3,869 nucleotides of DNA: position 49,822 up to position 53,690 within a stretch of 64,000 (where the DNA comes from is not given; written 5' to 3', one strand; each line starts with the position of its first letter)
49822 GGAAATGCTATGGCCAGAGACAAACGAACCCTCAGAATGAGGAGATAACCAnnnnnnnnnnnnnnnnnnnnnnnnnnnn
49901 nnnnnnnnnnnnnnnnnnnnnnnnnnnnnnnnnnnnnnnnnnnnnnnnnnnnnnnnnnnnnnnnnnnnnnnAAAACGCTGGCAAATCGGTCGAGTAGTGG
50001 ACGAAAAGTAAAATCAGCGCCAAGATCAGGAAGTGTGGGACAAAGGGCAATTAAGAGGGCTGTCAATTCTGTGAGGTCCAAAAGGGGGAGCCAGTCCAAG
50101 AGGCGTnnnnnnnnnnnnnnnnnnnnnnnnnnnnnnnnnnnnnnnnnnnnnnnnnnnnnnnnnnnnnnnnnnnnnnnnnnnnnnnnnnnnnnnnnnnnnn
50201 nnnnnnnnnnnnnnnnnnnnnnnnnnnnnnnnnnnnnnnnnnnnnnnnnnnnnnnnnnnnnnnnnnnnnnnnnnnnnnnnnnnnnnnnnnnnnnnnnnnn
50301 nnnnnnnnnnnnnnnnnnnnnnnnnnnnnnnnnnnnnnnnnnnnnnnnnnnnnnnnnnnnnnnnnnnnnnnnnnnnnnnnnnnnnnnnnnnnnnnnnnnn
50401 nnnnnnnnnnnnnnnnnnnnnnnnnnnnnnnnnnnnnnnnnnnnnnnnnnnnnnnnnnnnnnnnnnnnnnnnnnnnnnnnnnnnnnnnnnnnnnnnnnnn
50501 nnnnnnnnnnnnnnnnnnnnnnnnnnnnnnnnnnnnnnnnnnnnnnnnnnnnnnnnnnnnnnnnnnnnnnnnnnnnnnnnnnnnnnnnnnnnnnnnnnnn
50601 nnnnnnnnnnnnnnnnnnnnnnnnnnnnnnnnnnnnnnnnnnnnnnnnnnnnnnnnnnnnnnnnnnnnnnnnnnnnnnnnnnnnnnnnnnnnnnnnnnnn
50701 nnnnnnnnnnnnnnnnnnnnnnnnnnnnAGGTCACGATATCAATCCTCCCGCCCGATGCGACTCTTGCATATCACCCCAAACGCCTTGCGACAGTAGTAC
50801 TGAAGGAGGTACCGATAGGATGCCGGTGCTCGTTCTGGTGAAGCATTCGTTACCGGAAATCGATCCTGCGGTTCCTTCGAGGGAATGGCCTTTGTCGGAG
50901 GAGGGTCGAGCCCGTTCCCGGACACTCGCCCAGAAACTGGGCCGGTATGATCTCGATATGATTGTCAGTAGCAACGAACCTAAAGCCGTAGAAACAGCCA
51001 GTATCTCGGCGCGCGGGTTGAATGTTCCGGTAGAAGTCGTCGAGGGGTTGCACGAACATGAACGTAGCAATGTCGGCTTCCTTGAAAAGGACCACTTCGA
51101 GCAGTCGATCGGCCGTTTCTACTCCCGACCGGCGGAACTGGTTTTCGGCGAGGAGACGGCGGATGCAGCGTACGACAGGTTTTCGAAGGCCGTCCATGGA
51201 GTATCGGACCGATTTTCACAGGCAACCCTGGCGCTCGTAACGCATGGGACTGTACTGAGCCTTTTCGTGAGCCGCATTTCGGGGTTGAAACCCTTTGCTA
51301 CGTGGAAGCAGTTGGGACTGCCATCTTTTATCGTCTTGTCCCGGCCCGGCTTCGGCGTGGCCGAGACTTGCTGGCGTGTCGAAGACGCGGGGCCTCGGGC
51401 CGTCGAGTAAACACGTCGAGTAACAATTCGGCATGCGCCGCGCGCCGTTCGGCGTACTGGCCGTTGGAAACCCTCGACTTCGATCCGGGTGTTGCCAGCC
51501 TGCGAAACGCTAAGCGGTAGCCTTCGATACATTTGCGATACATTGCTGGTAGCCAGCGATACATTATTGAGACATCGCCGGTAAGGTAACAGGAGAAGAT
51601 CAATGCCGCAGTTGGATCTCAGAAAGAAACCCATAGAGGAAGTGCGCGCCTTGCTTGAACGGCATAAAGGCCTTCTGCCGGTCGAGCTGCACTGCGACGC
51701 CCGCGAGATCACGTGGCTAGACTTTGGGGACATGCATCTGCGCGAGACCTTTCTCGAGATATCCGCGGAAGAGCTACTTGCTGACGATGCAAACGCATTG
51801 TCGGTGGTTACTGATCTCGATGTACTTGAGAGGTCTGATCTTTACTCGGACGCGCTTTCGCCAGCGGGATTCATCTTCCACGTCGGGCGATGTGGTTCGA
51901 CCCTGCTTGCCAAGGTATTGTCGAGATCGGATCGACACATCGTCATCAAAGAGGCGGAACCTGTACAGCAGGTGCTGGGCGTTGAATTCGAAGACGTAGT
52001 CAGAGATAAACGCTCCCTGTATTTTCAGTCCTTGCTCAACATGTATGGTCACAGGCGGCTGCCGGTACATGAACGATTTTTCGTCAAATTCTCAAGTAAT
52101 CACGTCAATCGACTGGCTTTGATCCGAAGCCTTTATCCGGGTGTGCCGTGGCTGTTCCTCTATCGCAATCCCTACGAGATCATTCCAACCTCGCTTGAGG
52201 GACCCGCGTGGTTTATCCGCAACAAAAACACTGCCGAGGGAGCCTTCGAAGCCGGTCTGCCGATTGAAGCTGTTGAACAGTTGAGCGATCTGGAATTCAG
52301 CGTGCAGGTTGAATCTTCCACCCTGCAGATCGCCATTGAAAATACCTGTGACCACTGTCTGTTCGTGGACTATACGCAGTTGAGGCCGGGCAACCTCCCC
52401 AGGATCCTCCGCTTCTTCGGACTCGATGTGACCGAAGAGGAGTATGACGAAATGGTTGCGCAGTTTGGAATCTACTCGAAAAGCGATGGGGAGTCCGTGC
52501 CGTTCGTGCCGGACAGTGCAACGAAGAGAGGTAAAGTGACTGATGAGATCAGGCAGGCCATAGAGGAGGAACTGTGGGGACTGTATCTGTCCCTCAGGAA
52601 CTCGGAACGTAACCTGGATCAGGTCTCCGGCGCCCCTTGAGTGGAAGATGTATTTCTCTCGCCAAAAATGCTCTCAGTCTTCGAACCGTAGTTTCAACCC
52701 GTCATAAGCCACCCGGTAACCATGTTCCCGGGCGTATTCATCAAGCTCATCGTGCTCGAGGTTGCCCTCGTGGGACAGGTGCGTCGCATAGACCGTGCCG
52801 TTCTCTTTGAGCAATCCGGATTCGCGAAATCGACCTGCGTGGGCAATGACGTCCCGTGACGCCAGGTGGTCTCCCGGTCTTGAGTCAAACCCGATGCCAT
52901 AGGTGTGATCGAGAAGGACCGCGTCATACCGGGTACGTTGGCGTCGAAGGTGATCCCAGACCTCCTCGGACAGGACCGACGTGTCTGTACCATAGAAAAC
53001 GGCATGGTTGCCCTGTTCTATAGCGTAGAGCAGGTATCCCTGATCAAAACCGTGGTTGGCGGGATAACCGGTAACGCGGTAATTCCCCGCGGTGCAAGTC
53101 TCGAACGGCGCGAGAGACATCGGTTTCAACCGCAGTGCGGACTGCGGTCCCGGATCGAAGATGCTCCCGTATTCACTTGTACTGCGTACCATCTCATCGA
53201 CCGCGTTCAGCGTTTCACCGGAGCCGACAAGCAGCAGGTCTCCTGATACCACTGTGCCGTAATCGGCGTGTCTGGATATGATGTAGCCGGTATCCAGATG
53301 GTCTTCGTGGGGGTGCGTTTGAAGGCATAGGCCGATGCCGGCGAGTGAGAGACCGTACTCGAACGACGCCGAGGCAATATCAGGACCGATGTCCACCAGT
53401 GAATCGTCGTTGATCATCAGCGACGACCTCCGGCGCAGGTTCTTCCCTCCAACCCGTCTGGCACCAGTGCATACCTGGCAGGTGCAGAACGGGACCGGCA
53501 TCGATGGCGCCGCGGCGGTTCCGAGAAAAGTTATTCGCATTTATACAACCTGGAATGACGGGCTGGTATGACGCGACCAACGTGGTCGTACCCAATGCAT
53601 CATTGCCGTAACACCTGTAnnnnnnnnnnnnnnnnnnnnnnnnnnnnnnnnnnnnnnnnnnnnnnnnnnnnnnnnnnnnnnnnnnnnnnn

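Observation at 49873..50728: Very low-GC islet: histone H1-like basic protein gene followed by a frameshifted TIR-like ORF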

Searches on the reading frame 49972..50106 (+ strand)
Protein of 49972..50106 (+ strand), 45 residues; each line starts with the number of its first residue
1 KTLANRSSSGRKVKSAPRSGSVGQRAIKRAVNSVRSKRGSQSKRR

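Call 57: find_homologous_proteins(query=A5, max_evalue=0.01)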
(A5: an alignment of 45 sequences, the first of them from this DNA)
Query A5 (45 sequences) (45 aa, profile of the alignment): 50 proteins with E <= 0.01 among 182 candidates.
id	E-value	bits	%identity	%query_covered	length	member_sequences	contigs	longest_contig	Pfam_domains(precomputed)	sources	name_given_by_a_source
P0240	1.2e-9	55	54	29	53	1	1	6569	-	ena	-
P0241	7.7e-9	53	-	-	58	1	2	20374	-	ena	-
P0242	2.1e-8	51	-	-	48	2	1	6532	-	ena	-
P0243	9.5e-8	49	-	-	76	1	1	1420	-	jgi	jgi:hypothetical protein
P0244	1.1e-7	49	-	-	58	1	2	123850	-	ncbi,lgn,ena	-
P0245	1.4e-7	49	-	-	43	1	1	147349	-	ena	-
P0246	2.2e-7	48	-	-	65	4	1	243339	-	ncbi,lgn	-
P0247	3.3e-7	48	-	-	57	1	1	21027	-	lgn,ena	-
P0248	4.5e-7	47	33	67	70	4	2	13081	-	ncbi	-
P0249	4.8e-7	47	-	-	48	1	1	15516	-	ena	-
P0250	8.0e-7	46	38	71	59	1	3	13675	-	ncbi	-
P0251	8.0e-7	46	37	67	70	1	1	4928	-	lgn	-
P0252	1.1e-6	46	25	62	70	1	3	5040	-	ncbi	-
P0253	1.2e-6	46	-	-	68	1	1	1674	-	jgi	jgi:hypothetical protein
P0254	1.3e-6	46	38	53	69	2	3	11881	-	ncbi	-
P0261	4.4e-6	44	79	87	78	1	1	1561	-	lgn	-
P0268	3.1e-5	41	96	100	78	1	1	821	-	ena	-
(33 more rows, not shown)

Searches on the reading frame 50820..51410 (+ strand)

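Call 5: search_protein_families(library=pfam, max_evalue=1, proteins=[window:50820-51410:+])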
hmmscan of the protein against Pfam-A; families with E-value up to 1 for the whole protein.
window:50820-51410:+ (196 aa): 1 family
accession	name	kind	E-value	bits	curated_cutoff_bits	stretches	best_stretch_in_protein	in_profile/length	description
PF00300.27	His_Phos_1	-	9e-20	71.6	21.7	1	22-163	22-168/194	Histidine phosphatase superfamily (branch 1)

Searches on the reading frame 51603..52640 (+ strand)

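Call 5: search_protein_families(library=pfam, max_evalue=1, proteins=[window:51603-52640:+])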
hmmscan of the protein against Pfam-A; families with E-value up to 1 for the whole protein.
window:51603-52640:+ (345 aa): 1 family
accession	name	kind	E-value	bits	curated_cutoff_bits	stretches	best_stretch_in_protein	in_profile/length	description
PF13469.12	Sulfotransfer_3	-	0.0002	22.1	27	1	90-197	3-142/216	Sulfotransferase family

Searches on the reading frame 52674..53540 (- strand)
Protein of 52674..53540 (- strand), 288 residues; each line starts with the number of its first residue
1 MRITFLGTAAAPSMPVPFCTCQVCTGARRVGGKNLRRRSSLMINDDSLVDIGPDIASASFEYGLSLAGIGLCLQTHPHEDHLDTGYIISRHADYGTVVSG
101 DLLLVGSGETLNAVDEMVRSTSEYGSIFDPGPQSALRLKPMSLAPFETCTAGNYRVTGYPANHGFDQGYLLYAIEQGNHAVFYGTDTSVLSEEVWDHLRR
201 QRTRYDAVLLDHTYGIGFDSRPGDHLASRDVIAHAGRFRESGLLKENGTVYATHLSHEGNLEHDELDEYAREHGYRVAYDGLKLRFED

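Call 5: search_protein_families(library=pfam, max_evalue=1, proteins=[window:52674-53540:-])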
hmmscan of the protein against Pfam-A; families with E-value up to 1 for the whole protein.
window:52674-53540:- (288 aa): 1 family
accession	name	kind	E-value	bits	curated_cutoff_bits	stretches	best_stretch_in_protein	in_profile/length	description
PF12706.13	Lactamase_B_2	-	4.6e-07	30.1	27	1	48-211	4-163/200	Beta-lactamase superfamily domain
